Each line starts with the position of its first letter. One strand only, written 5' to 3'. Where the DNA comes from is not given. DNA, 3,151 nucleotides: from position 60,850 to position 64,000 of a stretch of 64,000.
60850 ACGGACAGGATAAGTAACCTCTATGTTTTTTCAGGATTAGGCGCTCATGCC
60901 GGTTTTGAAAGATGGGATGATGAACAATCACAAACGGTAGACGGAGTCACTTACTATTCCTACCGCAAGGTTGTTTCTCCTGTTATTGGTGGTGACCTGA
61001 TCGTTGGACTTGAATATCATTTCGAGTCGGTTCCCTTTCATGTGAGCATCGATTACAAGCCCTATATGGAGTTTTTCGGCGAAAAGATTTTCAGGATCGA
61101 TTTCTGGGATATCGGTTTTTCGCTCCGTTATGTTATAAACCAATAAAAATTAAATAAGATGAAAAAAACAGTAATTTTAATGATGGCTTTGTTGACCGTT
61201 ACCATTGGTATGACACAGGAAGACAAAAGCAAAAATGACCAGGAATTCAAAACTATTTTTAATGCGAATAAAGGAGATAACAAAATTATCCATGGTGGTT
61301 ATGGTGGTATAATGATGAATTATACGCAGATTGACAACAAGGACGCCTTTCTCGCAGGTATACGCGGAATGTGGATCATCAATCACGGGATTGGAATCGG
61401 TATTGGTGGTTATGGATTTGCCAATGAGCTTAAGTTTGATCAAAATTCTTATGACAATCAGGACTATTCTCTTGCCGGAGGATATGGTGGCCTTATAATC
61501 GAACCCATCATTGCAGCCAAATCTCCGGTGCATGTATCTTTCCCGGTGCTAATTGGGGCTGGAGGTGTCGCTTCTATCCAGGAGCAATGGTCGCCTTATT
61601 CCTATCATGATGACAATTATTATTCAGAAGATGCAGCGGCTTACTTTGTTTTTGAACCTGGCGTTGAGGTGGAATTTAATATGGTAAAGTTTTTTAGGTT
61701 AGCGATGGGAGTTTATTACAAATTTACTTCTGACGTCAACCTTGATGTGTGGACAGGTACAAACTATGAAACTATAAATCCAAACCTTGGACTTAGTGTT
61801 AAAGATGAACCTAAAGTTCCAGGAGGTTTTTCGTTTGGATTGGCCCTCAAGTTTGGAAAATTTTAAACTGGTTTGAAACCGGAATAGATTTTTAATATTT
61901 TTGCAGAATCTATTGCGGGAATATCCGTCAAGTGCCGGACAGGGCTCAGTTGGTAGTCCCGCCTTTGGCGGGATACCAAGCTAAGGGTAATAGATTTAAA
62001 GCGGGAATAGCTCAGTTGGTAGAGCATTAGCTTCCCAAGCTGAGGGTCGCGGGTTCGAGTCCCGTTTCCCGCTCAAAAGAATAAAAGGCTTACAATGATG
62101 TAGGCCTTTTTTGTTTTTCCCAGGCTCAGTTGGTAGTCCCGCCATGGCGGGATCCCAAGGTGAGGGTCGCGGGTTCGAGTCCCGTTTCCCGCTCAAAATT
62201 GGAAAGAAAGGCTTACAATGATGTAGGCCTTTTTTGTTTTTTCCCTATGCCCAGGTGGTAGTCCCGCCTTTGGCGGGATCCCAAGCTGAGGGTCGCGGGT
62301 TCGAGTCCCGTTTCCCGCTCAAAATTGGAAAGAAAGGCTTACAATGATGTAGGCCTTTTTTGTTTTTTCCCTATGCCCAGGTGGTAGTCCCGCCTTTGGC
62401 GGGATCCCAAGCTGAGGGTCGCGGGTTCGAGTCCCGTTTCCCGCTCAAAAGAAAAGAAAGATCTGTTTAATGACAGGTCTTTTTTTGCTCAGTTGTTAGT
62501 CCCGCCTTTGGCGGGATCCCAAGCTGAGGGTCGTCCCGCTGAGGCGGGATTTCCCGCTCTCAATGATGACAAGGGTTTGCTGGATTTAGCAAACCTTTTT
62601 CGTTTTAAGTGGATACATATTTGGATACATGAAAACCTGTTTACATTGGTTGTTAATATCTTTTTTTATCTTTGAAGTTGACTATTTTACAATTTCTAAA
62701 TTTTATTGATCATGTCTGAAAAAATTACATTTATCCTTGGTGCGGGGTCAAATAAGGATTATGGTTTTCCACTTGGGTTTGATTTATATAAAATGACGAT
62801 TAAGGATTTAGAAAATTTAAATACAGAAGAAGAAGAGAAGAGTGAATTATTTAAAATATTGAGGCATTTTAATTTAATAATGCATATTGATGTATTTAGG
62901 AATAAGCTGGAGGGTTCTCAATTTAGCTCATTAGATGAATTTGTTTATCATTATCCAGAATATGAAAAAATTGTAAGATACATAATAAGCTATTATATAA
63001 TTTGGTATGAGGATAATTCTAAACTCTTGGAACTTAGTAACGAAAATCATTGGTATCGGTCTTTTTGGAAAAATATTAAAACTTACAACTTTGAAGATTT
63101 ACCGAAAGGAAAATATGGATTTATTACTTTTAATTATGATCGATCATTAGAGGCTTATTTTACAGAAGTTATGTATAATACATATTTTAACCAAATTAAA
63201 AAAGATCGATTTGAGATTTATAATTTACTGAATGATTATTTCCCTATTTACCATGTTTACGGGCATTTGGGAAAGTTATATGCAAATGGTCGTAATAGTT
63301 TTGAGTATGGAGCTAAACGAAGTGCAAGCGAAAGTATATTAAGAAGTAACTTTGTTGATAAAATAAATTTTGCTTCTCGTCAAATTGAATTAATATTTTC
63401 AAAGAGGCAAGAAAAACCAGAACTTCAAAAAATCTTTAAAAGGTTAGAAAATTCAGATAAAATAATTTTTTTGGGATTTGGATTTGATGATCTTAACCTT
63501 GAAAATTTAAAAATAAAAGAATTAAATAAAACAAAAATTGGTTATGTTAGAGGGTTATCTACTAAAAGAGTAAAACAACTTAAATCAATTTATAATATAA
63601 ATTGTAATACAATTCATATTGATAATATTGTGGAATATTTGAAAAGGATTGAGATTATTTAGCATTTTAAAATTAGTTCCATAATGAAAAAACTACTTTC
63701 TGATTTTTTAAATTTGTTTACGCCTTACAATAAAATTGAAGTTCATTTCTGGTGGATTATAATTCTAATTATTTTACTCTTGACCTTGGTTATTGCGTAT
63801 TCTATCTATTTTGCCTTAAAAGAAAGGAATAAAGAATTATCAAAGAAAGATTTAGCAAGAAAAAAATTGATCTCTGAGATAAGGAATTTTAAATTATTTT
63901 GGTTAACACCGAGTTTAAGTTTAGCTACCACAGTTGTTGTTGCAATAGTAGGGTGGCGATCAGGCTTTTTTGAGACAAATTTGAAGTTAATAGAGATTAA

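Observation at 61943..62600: tRNA-Gly(CCC) embedded in a tandem array of tRNA-derived pseudo-units carrying an acceptor-stem hairpin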

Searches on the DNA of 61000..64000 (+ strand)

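Call 6: search_rna_families(source=window, start=61000, end=64000, threshold=evalue, max_evalue=1, show_alignments=6)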
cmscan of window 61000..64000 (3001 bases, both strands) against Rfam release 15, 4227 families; matches with E-value up to 1: 3.
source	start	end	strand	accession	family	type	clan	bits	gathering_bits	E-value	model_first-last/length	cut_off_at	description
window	62001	62073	+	RF00005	tRNA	Gene; tRNA;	CL00001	70.3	29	1.2e-14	1-71/71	no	tRNA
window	62217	62363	+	RF01859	Phe_leader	Cis-reg; leader;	-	24.3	55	0.51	1-125/125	no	Phenylalanine leader peptide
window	61955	61991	+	RF01371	CRISPR-DR58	Gene; CRISPR;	-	24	38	0.13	1-37/37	no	CRISPR RNA direct repeat element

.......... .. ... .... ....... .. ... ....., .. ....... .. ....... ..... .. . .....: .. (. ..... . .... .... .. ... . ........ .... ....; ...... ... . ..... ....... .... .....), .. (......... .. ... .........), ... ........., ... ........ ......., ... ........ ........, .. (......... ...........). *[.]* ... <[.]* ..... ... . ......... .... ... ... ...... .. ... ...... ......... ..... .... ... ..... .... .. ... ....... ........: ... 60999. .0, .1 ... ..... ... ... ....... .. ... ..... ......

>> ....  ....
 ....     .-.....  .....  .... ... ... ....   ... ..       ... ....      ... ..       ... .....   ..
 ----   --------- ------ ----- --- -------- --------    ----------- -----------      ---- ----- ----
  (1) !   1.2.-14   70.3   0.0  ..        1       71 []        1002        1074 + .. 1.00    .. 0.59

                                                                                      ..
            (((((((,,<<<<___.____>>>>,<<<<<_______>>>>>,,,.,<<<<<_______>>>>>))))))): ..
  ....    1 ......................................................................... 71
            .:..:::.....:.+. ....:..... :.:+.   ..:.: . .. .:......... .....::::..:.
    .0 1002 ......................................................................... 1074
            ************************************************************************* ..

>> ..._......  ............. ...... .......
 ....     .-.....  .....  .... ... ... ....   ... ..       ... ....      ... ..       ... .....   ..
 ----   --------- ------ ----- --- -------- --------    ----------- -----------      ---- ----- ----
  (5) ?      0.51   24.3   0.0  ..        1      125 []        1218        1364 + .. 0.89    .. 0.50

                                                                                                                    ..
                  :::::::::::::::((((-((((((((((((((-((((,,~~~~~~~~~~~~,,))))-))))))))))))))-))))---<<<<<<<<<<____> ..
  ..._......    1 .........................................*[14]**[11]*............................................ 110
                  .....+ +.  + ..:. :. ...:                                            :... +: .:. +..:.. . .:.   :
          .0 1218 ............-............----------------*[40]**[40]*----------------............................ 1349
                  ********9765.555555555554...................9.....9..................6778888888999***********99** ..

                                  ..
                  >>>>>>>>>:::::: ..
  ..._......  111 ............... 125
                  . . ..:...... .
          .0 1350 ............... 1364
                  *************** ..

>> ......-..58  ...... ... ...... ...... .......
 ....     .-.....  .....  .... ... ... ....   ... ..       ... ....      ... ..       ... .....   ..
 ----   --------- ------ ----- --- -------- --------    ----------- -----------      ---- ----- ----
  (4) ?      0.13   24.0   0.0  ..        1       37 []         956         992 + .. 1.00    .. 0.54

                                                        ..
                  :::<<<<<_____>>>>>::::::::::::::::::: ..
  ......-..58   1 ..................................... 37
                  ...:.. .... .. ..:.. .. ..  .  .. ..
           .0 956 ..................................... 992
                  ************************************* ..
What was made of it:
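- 62001..62074 (+): Functional tRNA-Gly, anticodon CCC. Rfam RF00005 at 70.3 bits (call 6).
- On Hairpin recombination or repeat elements (integron attC, REP/RAYT, IS200/IS605 ends) or a CRISPR array: The Rfam match to CRISPR-DR58 is below threshold at 24 bits, E 0.13 (call 6).
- Checked: Rfam tRNA scores 70.3 bits (call 6).
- Tried and rejected: Rfam at E up to 1 over 61000-64000 returned only the tRNA, plus sub-threshold chance matches to Phe_leader and CRISPR-DR58 (call 6).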

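Call 92: build_rna_model(alignment_id=A2, structure=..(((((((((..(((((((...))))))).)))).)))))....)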
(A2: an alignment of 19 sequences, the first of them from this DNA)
Model R1 built from alignment A2 (19 sequences, 45 columns); structure: as given.
model positions 44; base pairs 16; branch points 0; effective number of sequences 5.44; information 1.249 bits per position. Calibrated on 0.2 Mb of random sequence (short: E-values are rough).
structure used (alignment columns):
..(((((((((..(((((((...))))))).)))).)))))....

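Call 93: search_with_rna_model(model_id=R1, sources=[window, L004, L008, L009, L010, L012, L013, L014, L015, L016, L017, L046, L047, L048, L049, L050, L051, L052, L053, L054, L055, L056, L057, L058, L059, L060, L061, L084, L085, L086, L087], max_evalue=1)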
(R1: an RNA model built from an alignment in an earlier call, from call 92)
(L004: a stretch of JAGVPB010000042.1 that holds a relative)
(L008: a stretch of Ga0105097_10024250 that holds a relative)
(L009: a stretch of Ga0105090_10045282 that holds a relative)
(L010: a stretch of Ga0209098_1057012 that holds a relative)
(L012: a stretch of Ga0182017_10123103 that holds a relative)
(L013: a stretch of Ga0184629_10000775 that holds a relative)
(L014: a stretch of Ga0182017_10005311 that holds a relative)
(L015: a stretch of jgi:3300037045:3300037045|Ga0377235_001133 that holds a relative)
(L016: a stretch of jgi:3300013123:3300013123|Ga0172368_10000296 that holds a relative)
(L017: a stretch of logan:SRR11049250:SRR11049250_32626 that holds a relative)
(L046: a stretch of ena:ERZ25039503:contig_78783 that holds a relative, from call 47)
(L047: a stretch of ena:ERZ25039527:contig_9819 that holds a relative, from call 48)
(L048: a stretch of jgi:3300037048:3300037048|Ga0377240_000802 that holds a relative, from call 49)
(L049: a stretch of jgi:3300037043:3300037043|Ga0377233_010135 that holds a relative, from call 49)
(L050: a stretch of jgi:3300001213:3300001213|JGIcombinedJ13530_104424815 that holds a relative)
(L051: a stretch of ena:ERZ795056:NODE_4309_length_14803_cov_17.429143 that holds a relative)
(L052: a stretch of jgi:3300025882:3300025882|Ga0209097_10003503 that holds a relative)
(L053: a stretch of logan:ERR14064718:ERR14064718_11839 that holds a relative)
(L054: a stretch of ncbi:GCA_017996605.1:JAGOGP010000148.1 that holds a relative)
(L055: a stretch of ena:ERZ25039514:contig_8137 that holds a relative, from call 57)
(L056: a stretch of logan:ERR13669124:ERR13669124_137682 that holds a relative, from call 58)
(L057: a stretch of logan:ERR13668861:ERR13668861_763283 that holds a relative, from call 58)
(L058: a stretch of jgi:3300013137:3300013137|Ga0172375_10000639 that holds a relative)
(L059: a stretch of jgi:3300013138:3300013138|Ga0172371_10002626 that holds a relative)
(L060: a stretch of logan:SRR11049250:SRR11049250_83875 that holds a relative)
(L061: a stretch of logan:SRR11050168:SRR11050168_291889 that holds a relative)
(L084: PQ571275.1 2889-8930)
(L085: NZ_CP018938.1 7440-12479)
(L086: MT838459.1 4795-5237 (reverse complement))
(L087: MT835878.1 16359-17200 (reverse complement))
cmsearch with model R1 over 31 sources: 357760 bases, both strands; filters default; matches with E-value up to 1: 55.
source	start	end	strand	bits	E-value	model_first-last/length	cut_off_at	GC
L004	5562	5605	-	74.2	1.1e-17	1-44/44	no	0.66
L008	2090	2133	-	72.8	2.6e-17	1-44/44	no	0.61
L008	2211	2254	-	71.4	6.7e-17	1-44/44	no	0.61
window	62487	62530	+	70.5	1.2e-16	1-44/44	no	0.61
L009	88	131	-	70.1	1.5e-16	1-44/44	no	0.64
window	61944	61987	+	69.5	2.2e-16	1-44/44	no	0.59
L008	2383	2426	-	69.2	2.8e-16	1-44/44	no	0.61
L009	268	311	-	69.2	2.8e-16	1-44/44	no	0.61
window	62249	62292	+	67.2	1e-15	1-44/44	no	0.68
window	62375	62418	+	67.2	1e-15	1-44/44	no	0.68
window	62124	62166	+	67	1.2e-15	1-44/44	no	0.65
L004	5746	5789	-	66.8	1.3e-15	1-44/44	no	0.66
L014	128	171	-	66.3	1.8e-15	1-44/44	no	0.59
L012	1616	1659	-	65.3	3.4e-15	1-44/44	no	0.59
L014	48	91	-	65.3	3.4e-15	1-44/44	no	0.59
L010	54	96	+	63.7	1e-14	1-44/44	no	0.67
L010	115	157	+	62.3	2.4e-14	1-44/44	no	0.65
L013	1830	1871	+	60.3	8.6e-14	1-44/44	no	0.67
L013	1739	1780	+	59.8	1.2e-13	1-44/44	no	0.69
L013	1576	1617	+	54.6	3.5e-12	1-44/44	no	0.69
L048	10753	10795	+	52.3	1.5e-11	1-44/44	no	0.53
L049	2834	2876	+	52.3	1.5e-11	1-44/44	no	0.53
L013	1497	1538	+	50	6.8e-11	1-44/44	no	0.67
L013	1424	1462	+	40.1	4.2e-08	1-44/44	no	0.64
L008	2324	2360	-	39.6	5.8e-08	1-44/44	no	0.54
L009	209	245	-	39.6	5.8e-08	1-44/44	no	0.54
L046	10733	10769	+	39.6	5.8e-08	1-44/44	no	0.54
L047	10736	10772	+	39.6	5.8e-08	1-44/44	no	0.54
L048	10818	10854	+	39.6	5.8e-08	1-44/44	no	0.54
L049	2899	2935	+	39.6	5.8e-08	1-44/44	no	0.54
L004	5682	5718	-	39.4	6.5e-08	1-44/44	no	0.57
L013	1655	1691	+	39.4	6.5e-08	1-44/44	no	0.57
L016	9782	9818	+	39.4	6.5e-08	1-44/44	no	0.57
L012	1543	1579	-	37.6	2e-07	1-44/44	no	0.57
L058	9782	9818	+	28.3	8.4e-05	1-44/44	no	0.54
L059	89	125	+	28.3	8.4e-05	1-44/44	no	0.54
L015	9782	9818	+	28.3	8.8e-05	1-44/44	no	0.51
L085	2476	2512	+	27.8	0.00011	1-44/44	no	0.51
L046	11017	11060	+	21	0.0097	1-44/44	no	0.52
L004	5541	5559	-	17.8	0.076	13-31/44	no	0.68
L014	360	403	-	16.3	0.2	1-44/44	no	0.61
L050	867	901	+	15.8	0.28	1-44/44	no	0.54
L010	176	210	+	15.8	0.29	1-44/44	no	0.51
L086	1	15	+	14.6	0.6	30-44/44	5'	0.6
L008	2104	2120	+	14.2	0.79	14-30/44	no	0.71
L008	2225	2241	+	14.2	0.79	14-30/44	no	0.71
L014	142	158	+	14.2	0.8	14-30/44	no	0.76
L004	5576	5592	+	14.1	0.83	14-30/44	no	0.76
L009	102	118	+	14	0.88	14-30/44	no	0.76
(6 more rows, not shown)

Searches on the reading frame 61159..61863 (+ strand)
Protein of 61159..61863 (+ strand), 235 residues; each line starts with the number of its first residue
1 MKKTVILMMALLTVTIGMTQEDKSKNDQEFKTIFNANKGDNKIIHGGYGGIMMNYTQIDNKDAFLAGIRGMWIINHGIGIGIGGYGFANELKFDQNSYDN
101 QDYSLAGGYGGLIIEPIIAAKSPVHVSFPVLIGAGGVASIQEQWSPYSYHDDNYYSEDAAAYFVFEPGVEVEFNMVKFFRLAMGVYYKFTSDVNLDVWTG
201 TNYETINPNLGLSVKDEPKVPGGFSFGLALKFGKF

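Call 46: find_homologous_proteins(query=window:61159-61863:+, max_evalue=1e-10)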
Query window:61159-61863:+ (235 aa): 2466 proteins with E <= 1e-10 among 4414 candidates; the best 120 are listed.
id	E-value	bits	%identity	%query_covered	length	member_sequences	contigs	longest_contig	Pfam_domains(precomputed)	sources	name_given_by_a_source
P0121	1.3e-125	436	84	100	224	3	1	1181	-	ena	-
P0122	1.5e-118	413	79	100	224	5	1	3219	-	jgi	-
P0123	8.7e-116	404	78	100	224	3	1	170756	-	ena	-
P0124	2.2e-115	402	77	100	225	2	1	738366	-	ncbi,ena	-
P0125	5.2e-113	394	77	100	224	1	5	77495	-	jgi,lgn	jgi:hypothetical protein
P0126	1.1e-112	393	76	100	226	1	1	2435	-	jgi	jgi:hypothetical protein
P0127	2.2e-109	383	75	100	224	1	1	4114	-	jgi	jgi:hypothetical protein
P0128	5.1e-108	378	72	100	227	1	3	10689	-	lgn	-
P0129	3.4e-107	375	78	100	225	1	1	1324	-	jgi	-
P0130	4.4e-107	375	73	100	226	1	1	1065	-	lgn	-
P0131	7.5e-105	368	70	100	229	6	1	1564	-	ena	-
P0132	2.3e-96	340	65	100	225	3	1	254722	-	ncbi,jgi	jgi:hypothetical protein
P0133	2.3e-94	333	66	100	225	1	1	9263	-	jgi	jgi:hypothetical protein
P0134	8.5e-93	328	68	100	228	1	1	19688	-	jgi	jgi:hypothetical protein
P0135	6.3e-86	306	62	100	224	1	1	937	-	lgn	-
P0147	6.5e-81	289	57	100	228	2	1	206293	-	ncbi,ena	-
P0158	6.8e-70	253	53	100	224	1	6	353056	-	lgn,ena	-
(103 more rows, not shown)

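Call 47: find_encoding_contigs(protein=P0123, flank=10000, max_places=1)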
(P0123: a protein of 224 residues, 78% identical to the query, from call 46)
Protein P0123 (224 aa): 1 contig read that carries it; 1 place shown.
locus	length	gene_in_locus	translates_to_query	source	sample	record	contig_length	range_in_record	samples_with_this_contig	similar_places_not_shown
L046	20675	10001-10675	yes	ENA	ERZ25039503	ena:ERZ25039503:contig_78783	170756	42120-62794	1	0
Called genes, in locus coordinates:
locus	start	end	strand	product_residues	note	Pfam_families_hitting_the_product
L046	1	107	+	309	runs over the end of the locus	PF01435:Peptidase_M48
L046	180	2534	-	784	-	PF12704:MacB_PCD, PF02687:FtsX, PF12704:MacB_PCD, PF02687:FtsX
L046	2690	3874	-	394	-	PF00756:Esterase, PF00561:Abhydrolase_1 (weak), PF12146:Hydrolase_4 (faint), PF00515:TPR_1 (faint), PF07719:TPR_2 (faint)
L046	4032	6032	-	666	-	PF18962:Por_Secre_tail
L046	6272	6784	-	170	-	-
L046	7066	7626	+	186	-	PF04545:Sigma70_r4 (faint), PF07638:Sigma70_ECF, PF04542:Sigma70_r2, PF08281:Sigma70_r4_2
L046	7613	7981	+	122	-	-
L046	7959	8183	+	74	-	-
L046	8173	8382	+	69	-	-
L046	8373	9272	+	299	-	-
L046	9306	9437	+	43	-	-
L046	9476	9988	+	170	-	-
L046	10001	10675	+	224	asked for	-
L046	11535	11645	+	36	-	-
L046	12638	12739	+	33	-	-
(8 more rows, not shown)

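Call 48: find_encoding_contigs(protein=P0124, flank=10000, max_places=1)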
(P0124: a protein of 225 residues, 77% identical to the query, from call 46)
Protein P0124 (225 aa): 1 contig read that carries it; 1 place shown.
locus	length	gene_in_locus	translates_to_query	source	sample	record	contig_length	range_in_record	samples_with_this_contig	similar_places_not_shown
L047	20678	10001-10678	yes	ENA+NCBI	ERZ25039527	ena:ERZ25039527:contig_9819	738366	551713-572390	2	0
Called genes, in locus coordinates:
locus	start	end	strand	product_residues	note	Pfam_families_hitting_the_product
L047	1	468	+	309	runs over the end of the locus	PF01435:Peptidase_M48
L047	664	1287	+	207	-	PF05908:Gamma_PGA_hydro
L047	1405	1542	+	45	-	-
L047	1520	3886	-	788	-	PF12704:MacB_PCD, PF02687:FtsX, PF12704:MacB_PCD, PF02687:FtsX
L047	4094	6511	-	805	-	PF18962:Por_Secre_tail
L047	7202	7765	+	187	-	PF07638:Sigma70_ECF (weak), PF04542:Sigma70_r2, PF08281:Sigma70_r4_2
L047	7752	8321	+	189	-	-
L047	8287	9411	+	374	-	-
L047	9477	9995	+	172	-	-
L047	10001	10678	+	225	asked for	-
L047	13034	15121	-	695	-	PF00082:Peptidase_S8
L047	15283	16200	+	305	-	PF00294:PfkB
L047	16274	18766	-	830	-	PF06452:CBM9_1, PF19313:DUF5916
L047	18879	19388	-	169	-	PF01661:Macro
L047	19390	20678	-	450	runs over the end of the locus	PF01972:SDH_protease (faint), PF25145:NfeD1b_N, PF24961:NfeD_membrane, PF01957:NfeD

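Call 49: find_encoding_contigs(protein=P0125, flank=10000, max_places=2)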
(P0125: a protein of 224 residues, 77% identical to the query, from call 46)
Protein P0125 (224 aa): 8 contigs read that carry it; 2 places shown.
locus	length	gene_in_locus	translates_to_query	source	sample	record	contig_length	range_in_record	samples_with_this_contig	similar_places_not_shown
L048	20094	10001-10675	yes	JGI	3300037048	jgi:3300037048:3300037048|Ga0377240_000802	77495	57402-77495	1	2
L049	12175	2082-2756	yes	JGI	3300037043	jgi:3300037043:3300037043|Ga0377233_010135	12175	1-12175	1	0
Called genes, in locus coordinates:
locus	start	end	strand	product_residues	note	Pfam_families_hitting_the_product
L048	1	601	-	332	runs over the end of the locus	-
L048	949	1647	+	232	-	-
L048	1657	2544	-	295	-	PF00850:Hist_deacetyl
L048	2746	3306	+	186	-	PF04011:LemA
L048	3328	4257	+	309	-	PF05569:Peptidase_M56 (weak), PF01435:Peptidase_M48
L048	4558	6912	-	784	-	PF12704:MacB_PCD, PF02687:FtsX, PF12704:MacB_PCD (weak), PF02687:FtsX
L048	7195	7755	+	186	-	PF07638:Sigma70_ECF, PF04542:Sigma70_r2, PF08281:Sigma70_r4_2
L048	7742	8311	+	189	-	-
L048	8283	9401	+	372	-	-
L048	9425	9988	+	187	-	-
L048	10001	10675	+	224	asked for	-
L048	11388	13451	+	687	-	PF18962:Por_Secre_tail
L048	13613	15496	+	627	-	PF00801:PKD, PF18911:PKD_4, PF18962:Por_Secre_tail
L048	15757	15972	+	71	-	PF09720:Unstab_antitox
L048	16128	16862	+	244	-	-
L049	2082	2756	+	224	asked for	-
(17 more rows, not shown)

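Call 57: find_encoding_contigs(protein=P0147, flank=4000, max_places=1)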
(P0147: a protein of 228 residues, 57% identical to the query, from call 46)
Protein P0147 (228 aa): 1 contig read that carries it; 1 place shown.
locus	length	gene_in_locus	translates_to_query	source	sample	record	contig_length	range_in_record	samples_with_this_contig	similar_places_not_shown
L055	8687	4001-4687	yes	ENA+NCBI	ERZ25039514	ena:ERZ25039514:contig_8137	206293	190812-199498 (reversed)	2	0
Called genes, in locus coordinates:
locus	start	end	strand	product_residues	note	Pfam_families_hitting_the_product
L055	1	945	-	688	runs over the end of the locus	PF02012:BNR (faint)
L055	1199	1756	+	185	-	PF07638:Sigma70_ECF (weak), PF04542:Sigma70_r2, PF08281:Sigma70_r4_2, PF04545:Sigma70_r4 (weak)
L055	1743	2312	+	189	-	-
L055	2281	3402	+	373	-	-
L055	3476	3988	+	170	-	-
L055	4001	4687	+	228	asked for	-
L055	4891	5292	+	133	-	PF01402:RHH_1 (weak), PF08753:NikR_C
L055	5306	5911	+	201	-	-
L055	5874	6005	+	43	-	-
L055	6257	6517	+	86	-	-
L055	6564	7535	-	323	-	PF01180:DHO_dh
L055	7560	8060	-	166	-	-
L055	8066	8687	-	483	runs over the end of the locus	PF27537:HoxH, PF00374:NiFeSe_Hases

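Call 58: find_encoding_contigs(protein=P0158, flank=4000, max_places=2)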
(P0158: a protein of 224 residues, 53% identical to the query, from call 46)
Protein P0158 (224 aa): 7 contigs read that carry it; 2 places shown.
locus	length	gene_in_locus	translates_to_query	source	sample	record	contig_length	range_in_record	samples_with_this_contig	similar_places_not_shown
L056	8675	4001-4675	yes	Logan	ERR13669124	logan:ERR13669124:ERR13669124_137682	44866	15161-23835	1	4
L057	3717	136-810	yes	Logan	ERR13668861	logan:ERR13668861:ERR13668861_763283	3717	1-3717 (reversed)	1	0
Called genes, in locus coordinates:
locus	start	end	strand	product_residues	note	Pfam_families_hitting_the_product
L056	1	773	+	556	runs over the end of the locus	PF01145:Band_7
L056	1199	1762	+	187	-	PF07638:Sigma70_ECF (weak), PF04542:Sigma70_r2, PF08281:Sigma70_r4_2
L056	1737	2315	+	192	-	-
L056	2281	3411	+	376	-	-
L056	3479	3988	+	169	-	-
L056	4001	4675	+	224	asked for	-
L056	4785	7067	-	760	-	PF01315:Ald_Xan_dh_C, PF02738:MoCoBD_1, PF20256:MoCoBD_2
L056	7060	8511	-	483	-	PF01799:Fer2_2, PF00941:FAD_binding_5, PF03450:CO_deh_flav_C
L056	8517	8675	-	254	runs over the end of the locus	PF02625:XdhC_CoxI, PF13478:XdhC_C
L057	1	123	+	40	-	?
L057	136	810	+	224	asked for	-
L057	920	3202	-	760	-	PF01315:Ald_Xan_dh_C, PF02738:MoCoBD_1, PF20256:MoCoBD_2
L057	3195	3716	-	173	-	?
